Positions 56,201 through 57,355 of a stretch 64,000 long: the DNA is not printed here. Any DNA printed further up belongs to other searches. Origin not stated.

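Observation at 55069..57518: Separately promoted three-gene cassette of unknowns (93/284/395 aa) just past the prophage lysis module: candidate novel defence or moron system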

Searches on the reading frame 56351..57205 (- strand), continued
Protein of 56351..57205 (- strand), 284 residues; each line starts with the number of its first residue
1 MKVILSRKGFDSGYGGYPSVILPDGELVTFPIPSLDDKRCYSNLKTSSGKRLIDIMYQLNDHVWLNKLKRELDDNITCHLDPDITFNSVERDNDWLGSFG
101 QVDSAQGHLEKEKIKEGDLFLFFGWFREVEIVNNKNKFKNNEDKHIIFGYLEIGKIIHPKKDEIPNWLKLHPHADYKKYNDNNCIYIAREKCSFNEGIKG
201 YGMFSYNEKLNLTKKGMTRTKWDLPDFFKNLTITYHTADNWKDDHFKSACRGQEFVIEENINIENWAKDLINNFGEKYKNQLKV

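Call 108: find_encoding_contigs(protein=P0020, flank=7000, max_places=6)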
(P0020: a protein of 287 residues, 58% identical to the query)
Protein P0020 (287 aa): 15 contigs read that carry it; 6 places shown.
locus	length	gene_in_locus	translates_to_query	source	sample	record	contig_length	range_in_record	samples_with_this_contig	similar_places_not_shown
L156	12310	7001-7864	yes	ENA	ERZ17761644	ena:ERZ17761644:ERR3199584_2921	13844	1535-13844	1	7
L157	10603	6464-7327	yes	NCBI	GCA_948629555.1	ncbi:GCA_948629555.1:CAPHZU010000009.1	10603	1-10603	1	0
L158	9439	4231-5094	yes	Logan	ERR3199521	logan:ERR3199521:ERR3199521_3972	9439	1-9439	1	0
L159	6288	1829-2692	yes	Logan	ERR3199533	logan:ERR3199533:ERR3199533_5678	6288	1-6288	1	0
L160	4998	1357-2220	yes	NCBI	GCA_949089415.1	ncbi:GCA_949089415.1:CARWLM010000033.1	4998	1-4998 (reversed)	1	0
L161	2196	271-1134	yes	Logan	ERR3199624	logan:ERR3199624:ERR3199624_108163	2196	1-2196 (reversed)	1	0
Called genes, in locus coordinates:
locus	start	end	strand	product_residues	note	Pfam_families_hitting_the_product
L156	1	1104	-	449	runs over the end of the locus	PF11638:DnaA_N, PF01695:IstB_IS21 (weak), PF00308:Bac_DnaA, PF01637:ATPase_2 (faint), PF13401:AAA_22 (faint), PF00004:AAA (faint), PF08299:Bac_DnaA_C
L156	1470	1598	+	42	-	PF00468:Ribosomal_L34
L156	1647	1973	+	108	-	PF00825:Ribonuclease_P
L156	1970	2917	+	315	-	PF02096:60KD_IMP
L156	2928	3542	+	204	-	PF14804:Jag_N (weak), PF13083:KH_KhpA-B, PF07650:KH_2 (weak), PF01424:R3H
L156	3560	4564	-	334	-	-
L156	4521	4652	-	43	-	-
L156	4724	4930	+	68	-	-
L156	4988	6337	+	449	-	PF10396:TrmE_N, PF00350:Dynamin_N (faint), PF12631:MnmE_helical, PF00009:GTP_EFTU (faint), PF01926:MMR_HSR1, PF02421:FeoB_N, PF04548:AIG1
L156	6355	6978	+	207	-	-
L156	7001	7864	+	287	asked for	PF18754:Nmad3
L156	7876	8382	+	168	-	PF00583:Acetyltransf_1, PF13673:Acetyltransf_10, PF13508:Acetyltransf_7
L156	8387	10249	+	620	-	PF01134:GIDA, PF21680:GIDA_C_1st, PF13932:SAM_GIDA_C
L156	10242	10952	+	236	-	PF02527:GidB, PF13847:Methyltransf_31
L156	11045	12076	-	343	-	PF13302:Acetyltransf_3, PF00583:Acetyltransf_1, PF13527:Acetyltransf_9 (faint), PF08445:FR47 (faint), PF13302:Acetyltransf_3 (weak), PF13673:Acetyltransf_10, PF00583:Acetyltransf_1, PF13508:Acetyltransf_7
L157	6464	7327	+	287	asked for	PF18754:Nmad3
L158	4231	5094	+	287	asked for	PF18754:Nmad3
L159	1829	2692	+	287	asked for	PF18754:Nmad3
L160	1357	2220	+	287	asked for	PF18754:Nmad3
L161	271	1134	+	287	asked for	PF18754:Nmad3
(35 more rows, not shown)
